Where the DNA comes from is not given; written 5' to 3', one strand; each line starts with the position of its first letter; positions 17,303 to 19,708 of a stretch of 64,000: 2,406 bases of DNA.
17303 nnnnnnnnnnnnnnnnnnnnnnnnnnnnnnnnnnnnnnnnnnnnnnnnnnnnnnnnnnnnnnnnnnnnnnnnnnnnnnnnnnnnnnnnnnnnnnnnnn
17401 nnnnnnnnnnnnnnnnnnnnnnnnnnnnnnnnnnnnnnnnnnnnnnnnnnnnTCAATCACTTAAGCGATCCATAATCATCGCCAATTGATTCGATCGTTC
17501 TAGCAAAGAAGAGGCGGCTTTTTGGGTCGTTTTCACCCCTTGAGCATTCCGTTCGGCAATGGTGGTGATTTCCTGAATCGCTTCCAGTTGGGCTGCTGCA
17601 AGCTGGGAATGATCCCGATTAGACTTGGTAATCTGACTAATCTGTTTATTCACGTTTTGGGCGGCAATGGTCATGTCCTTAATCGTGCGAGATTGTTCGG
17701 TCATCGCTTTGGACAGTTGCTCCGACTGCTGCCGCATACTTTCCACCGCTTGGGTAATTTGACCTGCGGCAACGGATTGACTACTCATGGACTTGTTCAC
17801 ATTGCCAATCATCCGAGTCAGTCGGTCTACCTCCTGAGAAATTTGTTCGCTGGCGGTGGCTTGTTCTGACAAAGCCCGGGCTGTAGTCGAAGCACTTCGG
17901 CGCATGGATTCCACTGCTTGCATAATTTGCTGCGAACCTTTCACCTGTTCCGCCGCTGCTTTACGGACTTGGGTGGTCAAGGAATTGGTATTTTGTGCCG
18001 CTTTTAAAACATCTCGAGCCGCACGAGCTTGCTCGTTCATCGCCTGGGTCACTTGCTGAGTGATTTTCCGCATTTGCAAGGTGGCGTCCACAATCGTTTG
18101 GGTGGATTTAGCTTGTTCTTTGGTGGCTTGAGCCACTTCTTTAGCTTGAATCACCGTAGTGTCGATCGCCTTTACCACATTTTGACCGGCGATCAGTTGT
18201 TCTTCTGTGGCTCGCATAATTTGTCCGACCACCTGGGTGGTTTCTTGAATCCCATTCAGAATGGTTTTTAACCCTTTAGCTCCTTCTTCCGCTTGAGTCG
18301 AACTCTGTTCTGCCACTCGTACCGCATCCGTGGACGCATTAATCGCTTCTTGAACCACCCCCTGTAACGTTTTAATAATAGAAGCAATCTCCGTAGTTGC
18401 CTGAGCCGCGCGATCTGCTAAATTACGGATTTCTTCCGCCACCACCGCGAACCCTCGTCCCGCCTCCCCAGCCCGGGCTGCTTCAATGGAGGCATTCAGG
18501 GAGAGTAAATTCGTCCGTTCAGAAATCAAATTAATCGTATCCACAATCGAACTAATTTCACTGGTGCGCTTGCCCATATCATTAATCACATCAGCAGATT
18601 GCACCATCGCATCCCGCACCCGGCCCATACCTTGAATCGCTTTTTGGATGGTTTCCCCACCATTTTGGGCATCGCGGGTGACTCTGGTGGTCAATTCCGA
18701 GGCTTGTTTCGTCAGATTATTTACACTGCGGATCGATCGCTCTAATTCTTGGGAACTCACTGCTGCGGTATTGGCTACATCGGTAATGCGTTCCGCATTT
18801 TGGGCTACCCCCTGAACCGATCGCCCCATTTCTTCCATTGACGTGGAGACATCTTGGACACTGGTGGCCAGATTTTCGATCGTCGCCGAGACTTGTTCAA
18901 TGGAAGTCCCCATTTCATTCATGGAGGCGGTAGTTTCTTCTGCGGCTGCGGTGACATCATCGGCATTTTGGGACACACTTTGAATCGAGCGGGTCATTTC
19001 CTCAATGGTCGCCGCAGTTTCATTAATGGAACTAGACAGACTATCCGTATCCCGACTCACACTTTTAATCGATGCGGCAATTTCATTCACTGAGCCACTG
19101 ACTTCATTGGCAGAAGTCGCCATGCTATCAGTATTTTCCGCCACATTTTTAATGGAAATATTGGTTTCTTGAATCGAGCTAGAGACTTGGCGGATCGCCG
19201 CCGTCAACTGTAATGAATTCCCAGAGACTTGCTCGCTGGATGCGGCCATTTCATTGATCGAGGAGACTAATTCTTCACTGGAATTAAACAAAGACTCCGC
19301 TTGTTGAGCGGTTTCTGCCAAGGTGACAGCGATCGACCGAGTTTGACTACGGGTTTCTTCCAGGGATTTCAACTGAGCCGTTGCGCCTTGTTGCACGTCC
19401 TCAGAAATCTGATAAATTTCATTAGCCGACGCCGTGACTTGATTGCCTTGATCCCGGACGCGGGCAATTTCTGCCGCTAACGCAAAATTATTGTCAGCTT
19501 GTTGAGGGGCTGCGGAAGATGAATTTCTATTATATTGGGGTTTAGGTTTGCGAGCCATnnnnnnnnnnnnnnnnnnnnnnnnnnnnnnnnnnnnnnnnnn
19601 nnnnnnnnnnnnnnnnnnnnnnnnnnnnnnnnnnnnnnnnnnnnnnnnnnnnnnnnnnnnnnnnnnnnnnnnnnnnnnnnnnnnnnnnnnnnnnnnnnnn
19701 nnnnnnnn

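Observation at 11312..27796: Composite chemosensory super-locus: FrzF-like CheR-TPR, tandem CheW, CheY, CheA, CheW and a soluble PilJ-like MCP, followed by a HEAT-cheR-cheB unit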

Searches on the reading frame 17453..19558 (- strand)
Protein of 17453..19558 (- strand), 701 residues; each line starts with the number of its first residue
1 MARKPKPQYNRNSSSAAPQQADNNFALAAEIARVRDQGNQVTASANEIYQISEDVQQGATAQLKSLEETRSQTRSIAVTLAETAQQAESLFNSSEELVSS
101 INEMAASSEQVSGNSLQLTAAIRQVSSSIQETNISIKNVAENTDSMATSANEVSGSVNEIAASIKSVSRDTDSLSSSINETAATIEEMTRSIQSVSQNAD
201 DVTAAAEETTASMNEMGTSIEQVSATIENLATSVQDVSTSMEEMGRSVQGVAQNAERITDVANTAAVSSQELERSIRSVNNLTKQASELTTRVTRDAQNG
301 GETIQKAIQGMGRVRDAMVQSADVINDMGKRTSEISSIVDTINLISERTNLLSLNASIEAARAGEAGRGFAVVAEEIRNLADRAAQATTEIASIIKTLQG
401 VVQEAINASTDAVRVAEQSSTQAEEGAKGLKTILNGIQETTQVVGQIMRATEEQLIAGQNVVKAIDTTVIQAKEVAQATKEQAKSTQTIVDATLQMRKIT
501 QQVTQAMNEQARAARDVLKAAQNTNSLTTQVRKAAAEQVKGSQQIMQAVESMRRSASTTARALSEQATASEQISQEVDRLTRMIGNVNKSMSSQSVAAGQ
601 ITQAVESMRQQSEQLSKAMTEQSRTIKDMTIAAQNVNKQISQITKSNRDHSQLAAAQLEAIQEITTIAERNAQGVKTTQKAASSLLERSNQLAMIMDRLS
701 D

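Call 3: search_protein_families(library=pfam, proteins=[window:17453-19558:-], max_evalue=0.01)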
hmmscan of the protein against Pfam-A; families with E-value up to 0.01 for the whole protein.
window:17453-19558:- (701 aa): 11 families
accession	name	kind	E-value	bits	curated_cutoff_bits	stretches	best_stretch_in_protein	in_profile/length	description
PF00015.26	MCPsignal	-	6.6e-46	156.7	34.6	5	288-466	2-166/172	Methyl-accepting chemotaxis protein (MCP) signalling domain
PF06103.16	DUF948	-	1.3e-08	35.3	37.2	2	178-243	21-86/89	Bacterial protein of unknown function (DUF948)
PF13166.12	AAA_13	-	2.3e-06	27.1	36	1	58-247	283-473/713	AAA domain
PF04108.17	ATG17_like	-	1.6e-05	25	43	1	133-313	122-293/355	Autophagy protein ATG17-like domain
PF07889.17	DUF1664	-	0.00068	20.1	34.6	1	161-245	40-121/124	Protein of unknown function (DUF1664)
PF01576.24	Myosin_tail_1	-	0.00074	17.9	38.1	1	53-289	348-578/1081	Myosin tail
PF10145.14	PhageMin_Tail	-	0.0016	18.8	33.2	1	77-190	15-126/201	Phage-related minor tail protein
PF20155.4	TMP_3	-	0.0019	18.4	41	1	136-233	3-100/192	Tape measure protein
PF08824.15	Serine_rich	-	0.0021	18.5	26.9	1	146-293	10-146/157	Serine rich protein interaction domain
PF10473.14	CENP-F_leu_zip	-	0.0069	16.9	34.5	1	163-266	11-104/140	Leucine-rich repeats of kinetochore protein Cenp-F/LEK1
PF04100.18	Vps53_N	-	0.0083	15.6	26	1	144-234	23-107/372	Vps53, N-terminal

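Call 27: find_homologous_proteins(query=window:17453-19558:-, max_evalue=1e-20)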
Query window:17453-19558:- (701 aa): 258 proteins with E <= 1e-20 among 8000 candidates; the best 120 are listed.
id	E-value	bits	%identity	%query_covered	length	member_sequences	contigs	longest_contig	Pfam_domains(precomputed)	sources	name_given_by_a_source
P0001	7.9e-179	614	54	96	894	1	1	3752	PF00015.27,PF05227.20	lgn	-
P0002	3.5e-148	513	55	76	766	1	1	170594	PF00015.27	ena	-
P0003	1.5e-147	511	54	77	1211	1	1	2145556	PF00015.27,PF02985.29,PF08448.17,PF13646.13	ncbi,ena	-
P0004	1.0e-144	502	46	97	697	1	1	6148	PF00015.27,PF07889.18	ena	-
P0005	8.4e-137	475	43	96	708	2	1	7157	PF00015.27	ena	-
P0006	1.6e-131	458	47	85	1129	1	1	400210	PF00015.27,PF08448.17,PF00989.32,PF13646.13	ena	-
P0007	8.4e-128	446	57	61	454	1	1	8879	PF00015.27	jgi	jgi:methyl-accepting chemotaxis protein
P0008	1.4e-127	445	56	64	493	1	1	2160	PF00015.27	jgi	jgi:methyl-accepting chemotaxis protein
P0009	1.0e-126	442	49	79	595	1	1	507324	PF00015.27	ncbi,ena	-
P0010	1.1e-126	442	55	67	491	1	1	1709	PF00015.27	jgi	jgi:methyl-accepting chemotaxis protein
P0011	1.7e-121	425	59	58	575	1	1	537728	PF00015.27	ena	-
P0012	2.0e-120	421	53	61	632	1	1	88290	PF00015.27,PF06103.17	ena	-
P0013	7.2e-120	420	52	65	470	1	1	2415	PF00015.27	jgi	jgi:methyl-accepting chemotaxis protein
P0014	2.1e-117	411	54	60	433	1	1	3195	PF00015.27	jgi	jgi:methyl-accepting chemotaxis protein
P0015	7.9e-117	410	51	65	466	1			PF00015.27,PF28544.1,PF06103.17,PF07889.18,PF20155.5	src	-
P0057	1.3e-76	277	51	48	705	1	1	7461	PF00015.27,PF13646.13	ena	-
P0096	5.9e-31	126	54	20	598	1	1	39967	PF00015.27,PF13646.13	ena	-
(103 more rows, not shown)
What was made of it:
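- Tried and rejected: P0003, P0006, P0057 and P0096 (call 27) looked like fusions.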

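Call 28: find_encoding_contigs(protein=P0003, flank=10000, max_places=2)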
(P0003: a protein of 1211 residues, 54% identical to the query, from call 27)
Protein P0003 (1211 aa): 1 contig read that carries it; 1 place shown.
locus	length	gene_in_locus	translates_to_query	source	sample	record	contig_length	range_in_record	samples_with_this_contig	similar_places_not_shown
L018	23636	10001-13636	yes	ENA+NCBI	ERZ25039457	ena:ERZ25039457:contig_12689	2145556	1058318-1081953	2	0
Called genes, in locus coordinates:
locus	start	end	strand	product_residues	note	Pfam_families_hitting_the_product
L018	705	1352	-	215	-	-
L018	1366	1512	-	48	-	-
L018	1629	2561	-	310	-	PF00486:Trans_reg_C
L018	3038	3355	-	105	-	PF01022:HTH_5, PF12840:HTH_20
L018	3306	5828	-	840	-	PF12704:MacB_PCD, PF02687:FtsX, PF12704:MacB_PCD, PF02687:FtsX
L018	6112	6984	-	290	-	PF00072:Response_reg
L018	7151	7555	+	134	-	PF00072:Response_reg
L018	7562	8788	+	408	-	PF01627:Hpt, PF02895:H-kinase_dim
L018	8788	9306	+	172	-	PF02518:HATPase_c, PF01584:CheW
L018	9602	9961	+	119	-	PF01584:CheW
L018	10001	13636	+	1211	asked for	PF00015:MCPsignal, PF02985:HEAT (faint), PF08448:PAS_4, PF13646:HEAT_2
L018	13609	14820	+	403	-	PF02985:HEAT (faint), PF03130:HEAT_PBS (faint), PF13513:HEAT_EZ (faint), PF13646:HEAT_2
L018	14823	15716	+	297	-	PF03705:CheR_N (weak), PF01739:CheR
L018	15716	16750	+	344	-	PF00072:Response_reg, PF01339:CheB_methylest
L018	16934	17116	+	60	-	-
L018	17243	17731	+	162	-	-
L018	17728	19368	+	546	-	PF00989:PAS (faint), PF08448:PAS_4, PF00512:HisKA, PF02518:HATPase_c, PF00072:Response_reg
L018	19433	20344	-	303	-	-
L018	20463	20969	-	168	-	PF14532:Sigma54_activ_2 (weak)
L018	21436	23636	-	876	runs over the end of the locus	PF13493:DUF4118, PF01590:GAF (weak), PF13185:GAF_2, PF01590:GAF, PF13185:GAF_2, PF00512:HisKA, PF02518:HATPase_c, PF00072:Response_reg, +1 more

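Call 29: find_encoding_contigs(protein=P0006, flank=10000, max_places=2)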
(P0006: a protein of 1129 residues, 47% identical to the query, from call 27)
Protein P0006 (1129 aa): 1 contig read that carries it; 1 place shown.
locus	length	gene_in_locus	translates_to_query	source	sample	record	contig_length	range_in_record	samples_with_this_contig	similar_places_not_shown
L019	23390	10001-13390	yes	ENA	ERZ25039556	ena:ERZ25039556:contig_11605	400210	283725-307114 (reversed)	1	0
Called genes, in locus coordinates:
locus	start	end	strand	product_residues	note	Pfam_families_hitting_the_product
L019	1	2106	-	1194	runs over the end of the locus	PF13620:CarboxypepD_reg, PF17210:SdrD_B (weak), PF22904:NOMO1-like_2nd (weak), PF25183:OMP_b-brl_4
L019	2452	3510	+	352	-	-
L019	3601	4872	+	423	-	PF22807:TrAA12, PF23500:DUF7133 (faint), PF07995:GSDH (faint)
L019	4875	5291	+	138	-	PF01011:PQQ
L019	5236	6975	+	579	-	PF01011:PQQ, PF13360:PQQ_2 (faint)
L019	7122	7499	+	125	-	PF00072:Response_reg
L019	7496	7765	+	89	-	PF01627:Hpt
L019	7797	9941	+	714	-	PF02895:H-kinase_dim, PF02518:HATPase_c, PF01584:CheW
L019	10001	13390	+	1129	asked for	PF00015:MCPsignal, PF00989:PAS (faint), PF08448:PAS_4 (weak), PF13646:HEAT_2 (weak)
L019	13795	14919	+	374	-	PF03130:HEAT_PBS (faint), PF13646:HEAT_2, PF02985:HEAT (faint), PF12717:Cnd1 (faint), PF21581:SCD (faint), PF13646:HEAT_2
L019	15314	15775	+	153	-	PF01739:CheR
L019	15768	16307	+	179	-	PF00072:Response_reg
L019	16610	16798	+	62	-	PF01339:CheB_methylest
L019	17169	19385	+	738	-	PF04509:CheC (faint), PF08448:PAS_4, PF00512:HisKA, PF02518:HATPase_c, PF00072:Response_reg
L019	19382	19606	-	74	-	-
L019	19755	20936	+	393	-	PF00270:DEAD, PF04851:ResIII (weak), PF00271:Helicase_C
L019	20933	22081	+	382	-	PF21751:DACNV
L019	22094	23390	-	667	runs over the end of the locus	PF27051:TamB_N (faint), PF04357:TamB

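Call 47: search_solved_structures(query=window:17453-19558:-, max_evalue=0.00001, show_alignments=4)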
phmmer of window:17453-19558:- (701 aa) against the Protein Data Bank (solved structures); distinct sequences matched with E-value up to 0.00001: 14.
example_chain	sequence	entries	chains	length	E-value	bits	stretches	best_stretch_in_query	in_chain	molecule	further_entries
2ch7_A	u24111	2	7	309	8.5e-29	104.1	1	214-454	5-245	METHYL-ACCEPTING CHEMOTAXIS PROTEIN | Methyl-accepting chemotaxis protein 2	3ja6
2ch7_B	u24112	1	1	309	2e-28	102.9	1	217-503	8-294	METHYL-ACCEPTING CHEMOTAXIS PROTEIN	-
3ja6_H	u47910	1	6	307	2.4e-28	102.6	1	223-455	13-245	Methyl-accepting chemotaxis protein 2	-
8c5v_I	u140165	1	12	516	8.5e-19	71.1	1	184-403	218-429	Methyl-accepting chemotaxis protein I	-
3zx6_A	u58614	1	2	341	1e-18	70.9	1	306-403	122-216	HAMP, METHYL-ACCEPTING CHEMOTAXIS PROTEIN I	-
6s1k_E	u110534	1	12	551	1.7e-18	70.1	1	184-402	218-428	Methyl-accepting chemotaxis protein I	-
1qu7_A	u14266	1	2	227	5.9e-18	68.4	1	271-403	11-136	METHYL-ACCEPTING CHEMOTAXIS PROTEIN I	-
31cj_A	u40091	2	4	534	1.8e-15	60.2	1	215-484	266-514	Aerotaxis receptor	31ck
6s18_A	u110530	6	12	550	8.3e-15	58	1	222-486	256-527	Aromatic acid chemoreceptor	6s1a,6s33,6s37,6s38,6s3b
8qae_A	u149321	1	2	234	2.5e-12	49.8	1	41-289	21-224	sc-apCC-6-SLLA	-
4jpb_B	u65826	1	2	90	7e-12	48.3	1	332-394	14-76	Methyl-accepting chemotaxis protein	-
3ur1_C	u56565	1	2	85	9.1e-12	47.9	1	333-394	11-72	Methyl-accepting chemotaxis protein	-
3g6b_A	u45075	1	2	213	1.1e-11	47.6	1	291-393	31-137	Methyl-accepting chemotaxis protein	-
3g67_A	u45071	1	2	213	1.5e-11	47.2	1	291-393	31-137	Methyl-accepting chemotaxis protein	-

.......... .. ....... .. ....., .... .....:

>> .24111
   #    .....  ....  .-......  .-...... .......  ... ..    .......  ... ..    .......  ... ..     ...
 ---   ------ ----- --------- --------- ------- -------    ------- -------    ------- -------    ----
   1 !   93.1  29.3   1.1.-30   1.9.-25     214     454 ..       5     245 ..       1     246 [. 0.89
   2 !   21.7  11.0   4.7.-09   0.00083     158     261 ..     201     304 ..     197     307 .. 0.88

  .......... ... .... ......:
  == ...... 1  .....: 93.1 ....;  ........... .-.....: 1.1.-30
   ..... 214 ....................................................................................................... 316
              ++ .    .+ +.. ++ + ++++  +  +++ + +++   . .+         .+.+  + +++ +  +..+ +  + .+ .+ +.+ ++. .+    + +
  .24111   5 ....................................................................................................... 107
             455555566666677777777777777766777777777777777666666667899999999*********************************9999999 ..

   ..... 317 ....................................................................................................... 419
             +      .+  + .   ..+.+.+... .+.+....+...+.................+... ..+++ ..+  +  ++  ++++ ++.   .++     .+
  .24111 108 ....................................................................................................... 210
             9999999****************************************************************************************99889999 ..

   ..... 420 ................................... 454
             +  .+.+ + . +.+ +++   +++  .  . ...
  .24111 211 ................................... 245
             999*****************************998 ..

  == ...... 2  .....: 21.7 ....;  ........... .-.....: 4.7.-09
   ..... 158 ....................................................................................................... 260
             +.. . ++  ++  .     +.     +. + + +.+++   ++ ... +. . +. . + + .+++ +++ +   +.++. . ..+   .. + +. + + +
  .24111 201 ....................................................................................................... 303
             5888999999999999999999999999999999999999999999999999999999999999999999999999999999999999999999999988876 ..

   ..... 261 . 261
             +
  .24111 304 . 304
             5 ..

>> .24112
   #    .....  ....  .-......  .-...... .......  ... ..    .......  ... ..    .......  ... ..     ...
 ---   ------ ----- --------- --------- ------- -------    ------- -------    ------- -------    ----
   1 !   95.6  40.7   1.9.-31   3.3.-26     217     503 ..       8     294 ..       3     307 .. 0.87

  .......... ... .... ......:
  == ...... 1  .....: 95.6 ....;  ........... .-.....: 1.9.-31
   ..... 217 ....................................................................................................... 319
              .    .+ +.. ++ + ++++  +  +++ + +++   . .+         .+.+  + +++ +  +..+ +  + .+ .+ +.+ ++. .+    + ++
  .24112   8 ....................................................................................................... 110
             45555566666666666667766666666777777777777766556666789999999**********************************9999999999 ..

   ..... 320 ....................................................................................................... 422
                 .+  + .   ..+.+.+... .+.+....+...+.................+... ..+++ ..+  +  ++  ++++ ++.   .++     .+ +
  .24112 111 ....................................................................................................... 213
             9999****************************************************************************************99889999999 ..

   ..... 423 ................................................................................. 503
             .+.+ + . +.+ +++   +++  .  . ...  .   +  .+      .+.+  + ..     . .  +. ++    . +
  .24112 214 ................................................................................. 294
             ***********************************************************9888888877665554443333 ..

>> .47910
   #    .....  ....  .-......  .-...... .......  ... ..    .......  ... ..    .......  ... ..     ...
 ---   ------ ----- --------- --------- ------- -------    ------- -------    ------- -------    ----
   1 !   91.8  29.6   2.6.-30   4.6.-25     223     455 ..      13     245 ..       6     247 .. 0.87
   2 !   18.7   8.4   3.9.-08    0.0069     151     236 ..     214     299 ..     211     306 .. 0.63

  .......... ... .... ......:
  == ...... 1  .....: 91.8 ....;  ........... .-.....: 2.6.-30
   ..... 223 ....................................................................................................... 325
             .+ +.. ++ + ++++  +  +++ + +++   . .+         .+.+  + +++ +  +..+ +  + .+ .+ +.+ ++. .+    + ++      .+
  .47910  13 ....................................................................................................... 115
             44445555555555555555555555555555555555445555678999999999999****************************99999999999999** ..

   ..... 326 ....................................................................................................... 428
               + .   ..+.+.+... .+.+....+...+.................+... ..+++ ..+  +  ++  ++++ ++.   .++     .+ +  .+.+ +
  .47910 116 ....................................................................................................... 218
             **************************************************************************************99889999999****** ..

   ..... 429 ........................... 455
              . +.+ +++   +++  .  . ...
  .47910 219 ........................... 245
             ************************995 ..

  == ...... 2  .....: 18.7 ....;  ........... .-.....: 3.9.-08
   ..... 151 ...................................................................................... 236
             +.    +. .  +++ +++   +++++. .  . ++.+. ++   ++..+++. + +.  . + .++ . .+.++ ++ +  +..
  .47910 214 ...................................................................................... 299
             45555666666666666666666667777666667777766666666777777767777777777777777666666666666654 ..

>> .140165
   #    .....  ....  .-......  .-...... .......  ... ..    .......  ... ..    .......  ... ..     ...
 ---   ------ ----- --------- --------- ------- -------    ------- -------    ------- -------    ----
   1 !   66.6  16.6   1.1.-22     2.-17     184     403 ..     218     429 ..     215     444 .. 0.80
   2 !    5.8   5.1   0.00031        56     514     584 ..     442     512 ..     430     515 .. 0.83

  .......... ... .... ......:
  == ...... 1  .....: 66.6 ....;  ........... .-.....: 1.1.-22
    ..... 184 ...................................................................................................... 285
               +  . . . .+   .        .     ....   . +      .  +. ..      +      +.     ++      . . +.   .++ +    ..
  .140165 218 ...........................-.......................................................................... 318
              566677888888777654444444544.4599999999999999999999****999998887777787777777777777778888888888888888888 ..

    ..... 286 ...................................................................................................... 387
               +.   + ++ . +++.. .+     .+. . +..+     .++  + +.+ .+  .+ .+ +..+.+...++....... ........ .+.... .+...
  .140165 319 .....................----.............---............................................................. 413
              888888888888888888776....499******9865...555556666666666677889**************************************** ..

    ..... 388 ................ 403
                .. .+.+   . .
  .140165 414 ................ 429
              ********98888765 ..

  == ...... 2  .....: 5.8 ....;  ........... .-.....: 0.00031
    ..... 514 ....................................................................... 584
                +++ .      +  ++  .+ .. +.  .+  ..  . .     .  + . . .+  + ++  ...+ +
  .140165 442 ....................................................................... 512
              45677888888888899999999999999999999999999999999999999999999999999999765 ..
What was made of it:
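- On Che7-type chemosensory cassette: The window MCP aligns without gaps to the 44H protein TM1143 over 287 residues (call 47).
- The window MCP aligns without gaps to the 44H protein TM1143 (call 47).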

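Call 82: search_protein_families(library=ncbifam, proteins=[window:17453-19558:-], max_evalue=0.00001)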
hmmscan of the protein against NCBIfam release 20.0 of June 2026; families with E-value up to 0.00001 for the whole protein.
window:17453-19558:- (701 aa): 14 families
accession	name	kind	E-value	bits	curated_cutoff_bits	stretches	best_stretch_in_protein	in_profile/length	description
NF058645.1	MCPCtpMPsAe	equivalog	3.9e-31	108.4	900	1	269-490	322-543/558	methyl-accepting chemotaxis protein CtpM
NF041847.1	transduc_aer2_vibrio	equivalog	1.9e-25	89.2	1200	1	214-492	491-741/804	aerotaxis transducer Aer2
NF047851.1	MCPCitTducer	equivalog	1.2e-20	74.1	900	1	265-464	297-475/553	methyl-accepting chemotaxis citrate transducer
NF011615.0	PRK15041.1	equivalog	6.7e-20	71.3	947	1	213-456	246-468/554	methyl-accepting chemotaxis protein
NF011622.0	PRK15048.1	equivalog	9.2e-18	64.7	900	1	260-522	288-525/553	methyl-accepting chemotaxis protein II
NF050802.1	AspChtxCcaA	equivalog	1.8e-17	63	1300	1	281-450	515-690/700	aspartate chemotaxis receptor CcaA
NF007309.0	PRK09793.1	equivalog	1e-16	61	903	1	259-486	296-494/533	methyl-accepting chemotaxis protein IV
TIGR02168.1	SMC_prok_B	equivalog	1.2e-13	49.8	567.35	1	20-314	691-989/1181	chromosome segregation protein SMC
TIGR02169.1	SMC_prok_A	equivalog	1.1e-10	39.9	729.4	1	12-320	665-980/1165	chromosome segregation protein SMC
NF003034.1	PRK03918.1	equivalog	4.4e-09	34.9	700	1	34-292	170-420/878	DNA double-strand break repair ATPase Rad50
TIGR00996.1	Mtu_fam_mce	paralog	3.2e-07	29.8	140.5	0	147-278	156-284/291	MCE family protein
NF045487.1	ASRP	equivalog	3.7e-07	29.1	300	0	148-428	190-460/593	archaea-specific SMC-related protein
NF002572.0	PRK02224.1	equivalog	6.3e-07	28.1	1087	1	27-425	239-621/888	DNA double-strand break repair ATPase Rad50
TIGR04523.1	Mplasa_alph_rch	subfamily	7.1e-06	24.2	270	1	53-285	457-684/745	helix-rich protein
